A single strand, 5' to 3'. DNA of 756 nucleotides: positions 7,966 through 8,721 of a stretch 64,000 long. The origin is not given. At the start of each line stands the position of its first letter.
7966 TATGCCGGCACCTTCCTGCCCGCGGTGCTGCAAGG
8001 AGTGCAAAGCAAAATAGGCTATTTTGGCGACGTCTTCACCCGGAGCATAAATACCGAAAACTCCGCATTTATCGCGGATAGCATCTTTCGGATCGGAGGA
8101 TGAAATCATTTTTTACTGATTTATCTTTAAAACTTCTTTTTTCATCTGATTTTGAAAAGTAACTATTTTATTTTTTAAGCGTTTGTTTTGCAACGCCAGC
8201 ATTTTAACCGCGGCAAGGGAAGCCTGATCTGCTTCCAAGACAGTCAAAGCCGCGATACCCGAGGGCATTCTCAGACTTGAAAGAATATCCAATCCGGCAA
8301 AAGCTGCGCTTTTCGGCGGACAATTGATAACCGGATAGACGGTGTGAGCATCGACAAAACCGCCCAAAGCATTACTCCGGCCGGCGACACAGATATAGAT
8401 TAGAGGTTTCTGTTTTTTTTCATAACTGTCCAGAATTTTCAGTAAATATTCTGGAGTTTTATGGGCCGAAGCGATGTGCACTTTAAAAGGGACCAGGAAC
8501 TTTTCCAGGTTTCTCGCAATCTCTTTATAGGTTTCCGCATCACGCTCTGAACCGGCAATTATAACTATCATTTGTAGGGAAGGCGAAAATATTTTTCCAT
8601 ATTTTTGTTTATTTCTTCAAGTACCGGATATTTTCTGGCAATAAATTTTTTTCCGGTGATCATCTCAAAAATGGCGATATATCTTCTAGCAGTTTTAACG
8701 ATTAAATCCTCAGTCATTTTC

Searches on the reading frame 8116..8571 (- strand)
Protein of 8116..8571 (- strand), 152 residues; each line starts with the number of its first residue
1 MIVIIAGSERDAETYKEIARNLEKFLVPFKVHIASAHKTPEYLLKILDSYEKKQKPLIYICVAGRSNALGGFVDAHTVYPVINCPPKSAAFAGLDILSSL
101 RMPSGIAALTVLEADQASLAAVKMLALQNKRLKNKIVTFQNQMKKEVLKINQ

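Call 33: search_protein_families(library=ncbifam, proteins=[window:8116-8571:-], max_evalue=0.001)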
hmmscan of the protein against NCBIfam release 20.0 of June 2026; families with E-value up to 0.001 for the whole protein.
window:8116-8571:- (152 aa): 1 family
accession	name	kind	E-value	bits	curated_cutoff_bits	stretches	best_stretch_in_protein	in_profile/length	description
TIGR01162.1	purE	equivalog_domain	4.5e-40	136.7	149.6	1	2-151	1-152/156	5-(carboxyamino)imidazole ribonucleotide mutase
